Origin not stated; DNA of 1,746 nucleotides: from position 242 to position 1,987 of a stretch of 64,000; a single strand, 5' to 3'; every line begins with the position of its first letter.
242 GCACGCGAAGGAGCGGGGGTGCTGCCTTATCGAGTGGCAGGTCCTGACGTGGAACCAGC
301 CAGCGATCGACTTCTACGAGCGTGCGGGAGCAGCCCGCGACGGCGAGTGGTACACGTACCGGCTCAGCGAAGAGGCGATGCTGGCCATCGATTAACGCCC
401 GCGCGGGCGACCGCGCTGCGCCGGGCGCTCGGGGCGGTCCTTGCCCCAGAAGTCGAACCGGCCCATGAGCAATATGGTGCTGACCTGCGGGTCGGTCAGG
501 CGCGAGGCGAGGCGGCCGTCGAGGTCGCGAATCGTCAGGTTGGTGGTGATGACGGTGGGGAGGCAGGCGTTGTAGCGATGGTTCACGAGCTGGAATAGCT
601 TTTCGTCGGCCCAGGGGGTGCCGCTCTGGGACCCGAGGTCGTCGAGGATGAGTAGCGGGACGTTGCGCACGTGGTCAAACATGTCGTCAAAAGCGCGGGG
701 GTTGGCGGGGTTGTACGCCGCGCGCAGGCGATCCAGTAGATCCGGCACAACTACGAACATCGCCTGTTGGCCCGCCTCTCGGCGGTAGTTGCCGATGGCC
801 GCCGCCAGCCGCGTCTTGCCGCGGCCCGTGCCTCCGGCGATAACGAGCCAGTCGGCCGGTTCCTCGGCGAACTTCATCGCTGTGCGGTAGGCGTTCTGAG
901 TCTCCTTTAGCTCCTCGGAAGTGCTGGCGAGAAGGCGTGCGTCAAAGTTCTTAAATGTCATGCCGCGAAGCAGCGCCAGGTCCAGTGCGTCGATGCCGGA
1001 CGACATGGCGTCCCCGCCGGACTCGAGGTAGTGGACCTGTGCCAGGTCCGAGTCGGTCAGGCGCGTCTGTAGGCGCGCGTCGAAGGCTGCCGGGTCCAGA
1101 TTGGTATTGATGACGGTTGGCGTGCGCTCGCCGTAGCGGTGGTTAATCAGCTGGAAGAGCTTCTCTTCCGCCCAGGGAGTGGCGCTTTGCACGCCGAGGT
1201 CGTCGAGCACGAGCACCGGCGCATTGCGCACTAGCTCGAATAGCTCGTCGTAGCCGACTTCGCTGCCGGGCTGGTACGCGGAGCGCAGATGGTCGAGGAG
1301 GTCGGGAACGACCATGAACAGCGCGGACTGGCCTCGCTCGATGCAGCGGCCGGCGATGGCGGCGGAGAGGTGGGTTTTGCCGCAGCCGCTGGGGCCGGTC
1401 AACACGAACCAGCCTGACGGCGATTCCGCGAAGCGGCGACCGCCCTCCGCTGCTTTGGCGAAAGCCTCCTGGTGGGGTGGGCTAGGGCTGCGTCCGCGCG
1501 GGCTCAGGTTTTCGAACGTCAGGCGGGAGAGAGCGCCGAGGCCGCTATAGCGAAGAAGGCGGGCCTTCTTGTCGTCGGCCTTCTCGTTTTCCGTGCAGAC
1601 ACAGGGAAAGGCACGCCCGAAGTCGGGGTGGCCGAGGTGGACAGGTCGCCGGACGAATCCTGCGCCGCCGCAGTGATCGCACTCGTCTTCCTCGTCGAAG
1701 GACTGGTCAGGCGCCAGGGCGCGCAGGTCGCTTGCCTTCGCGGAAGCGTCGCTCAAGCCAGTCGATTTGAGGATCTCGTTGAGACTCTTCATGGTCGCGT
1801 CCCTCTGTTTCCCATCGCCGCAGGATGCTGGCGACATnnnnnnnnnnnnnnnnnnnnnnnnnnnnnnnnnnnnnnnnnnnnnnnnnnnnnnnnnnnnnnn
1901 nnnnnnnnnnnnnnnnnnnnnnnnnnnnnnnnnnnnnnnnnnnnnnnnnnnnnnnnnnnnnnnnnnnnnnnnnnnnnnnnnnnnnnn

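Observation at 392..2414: Helicase-loader gene with an internally duplicated DnaC/IstB-type AAA+ module plus Zn-finger, next to a DnaD-domain gene and dnaB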

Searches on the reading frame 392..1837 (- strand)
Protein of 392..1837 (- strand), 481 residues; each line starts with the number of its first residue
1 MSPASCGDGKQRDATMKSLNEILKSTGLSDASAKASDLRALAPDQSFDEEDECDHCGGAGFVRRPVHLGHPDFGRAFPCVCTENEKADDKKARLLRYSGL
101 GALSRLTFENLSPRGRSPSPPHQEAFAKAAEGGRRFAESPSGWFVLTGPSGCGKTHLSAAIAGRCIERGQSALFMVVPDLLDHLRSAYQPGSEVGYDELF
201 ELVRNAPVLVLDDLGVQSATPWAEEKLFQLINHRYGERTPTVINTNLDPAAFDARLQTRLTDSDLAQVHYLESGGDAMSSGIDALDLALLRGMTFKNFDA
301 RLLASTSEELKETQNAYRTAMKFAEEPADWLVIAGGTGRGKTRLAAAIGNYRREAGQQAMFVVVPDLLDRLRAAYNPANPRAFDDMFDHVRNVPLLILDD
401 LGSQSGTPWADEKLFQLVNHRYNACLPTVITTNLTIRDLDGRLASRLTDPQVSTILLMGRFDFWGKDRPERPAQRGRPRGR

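Call 3: search_protein_families(library=pfam, proteins=[window:392-1837:-], max_evalue=0.01)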
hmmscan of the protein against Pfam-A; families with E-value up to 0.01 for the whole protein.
window:392-1837:- (481 aa): 24 families
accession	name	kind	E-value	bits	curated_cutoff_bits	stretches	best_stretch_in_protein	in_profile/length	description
PF01695.23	IstB_IS21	-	1.2e-35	123.6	24.1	2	145-257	96-204/238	IstB-like ATP binding protein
PF00308.24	Bac_DnaA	-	2e-13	51.3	23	2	314-448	17-156/162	Bacterial DnaA ATPAse domain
PF00004.35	AAA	-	3.7e-08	34.3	21.2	1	145-215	2-67/131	ATPase family associated with various cellular activities (AAA)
PF20720.3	nSTAND3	-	1.2e-07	31.9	27.2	1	315-387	5-75/155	Novel STAND NTPase 3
PF04851.21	ResIII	-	2.4e-07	31.3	22.5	0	315-380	10-78/164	Type III restriction enzyme, res subunit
PF00910.28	RNA_helicase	-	2.1e-06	28.6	21.5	0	145-232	2-76/105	RNA helicase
PF24883.2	NPHP3_N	-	9.9e-06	26.3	24.8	0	139-175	20-56/164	Nephrocystin 3, N-terminal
PF02562.22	PhoH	-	2.9e-05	24.1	27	0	145-176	23-54/205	PhoH-like protein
PF00005.33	ABC_tran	-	4.4e-05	24.5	25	0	143-166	13-36/137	ABC transporter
PF13521.12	AAA_28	-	8e-05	23.3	27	0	144-164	2-22/164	AAA domain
PF13191.12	AAA_16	-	0.0001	23.3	32.6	0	136-169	20-52/167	AAA ATPase domain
PF13604.12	AAA_30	-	0.00024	21.3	27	0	134-169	11-46/191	AAA domain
PF13245.12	AAA_19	-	0.00028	21.5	25.1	0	140-171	10-41/134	AAA domain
PF13401.12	AAA_22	-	0.00039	21.2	27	0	142-166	6-30/130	AAA domain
PF00158.32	Sigma54_activat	-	0.00079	19.6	20.2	0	311-359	6-53/168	Sigma-54 interaction domain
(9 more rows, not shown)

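Call 4: search_protein_families(library=ncbifam, proteins=[window:392-1837:-], max_evalue=0.01)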
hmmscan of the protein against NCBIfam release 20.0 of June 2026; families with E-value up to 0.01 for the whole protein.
window:392-1837:- (481 aa): 23 families
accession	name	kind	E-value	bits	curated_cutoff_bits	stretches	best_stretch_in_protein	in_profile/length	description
NF005992.0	PRK08116.1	subfamily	3.9e-62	209.8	189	2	291-449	80-235/269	hypothetical protein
NF038214.1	IS21_help_AAA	equivalog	7.1e-43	147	200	2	144-257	93-202/232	IS21-like element helper ATPase IstB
NF005304.0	PRK06835.1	equivalog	5.5e-42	144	215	2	44-261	92-302/330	ATP-binding protein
NF009043.0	PRK12377.1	subfamily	3.2e-34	118.6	389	2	320-449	94-220/248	ATP-binding protein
NF005931.1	PRK07952.1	equivalog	4.1e-34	118.2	357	2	90-262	52-220/246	replicative helicase loader DnaC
NF006505.0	PRK08939.1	equivalog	1.1e-33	116.8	228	2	316-446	139-272/306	primosomal protein DnaI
NF005378.0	PRK06921.1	subfamily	9.7e-25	87.1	207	2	42-248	24-225/266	hypothetical protein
NF006616.1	PRK09183.1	subfamily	1.3e-23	83.6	300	2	145-254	104-210/253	IS21-like element helper ATPase IstB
NF001154.0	PRK00149.3-3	equivalog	1.1e-22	80.7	410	2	314-447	133-273/462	chromosomal replication initiator protein DnaA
NF005098.0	PRK06526.1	subfamily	1.3e-22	80.5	296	2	144-247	112-211/266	transposase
TIGR00362.1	DnaA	equivalog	1.1e-20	74.2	343.9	2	312-447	118-258/437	chromosomal replication initiator protein DnaA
TIGR03420.1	DnaA_homol_Hda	equivalog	4.7e-20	72.1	194.8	2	138-272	35-160/226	DnaA regulatory inactivator Hda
NF006038.0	PRK08181.1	subfamily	1.4e-17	63.9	317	2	144-245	110-207/271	transposase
NF009087.0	PRK12422.1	equivalog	2.3e-12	46.8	657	2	144-254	144-251/455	chromosomal replication initiator protein DnaA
NF041813.1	Avs2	equivalog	0.00044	18.3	1000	0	143-176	167-200/1317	AVAST type 2 anti-phage system protein Avs2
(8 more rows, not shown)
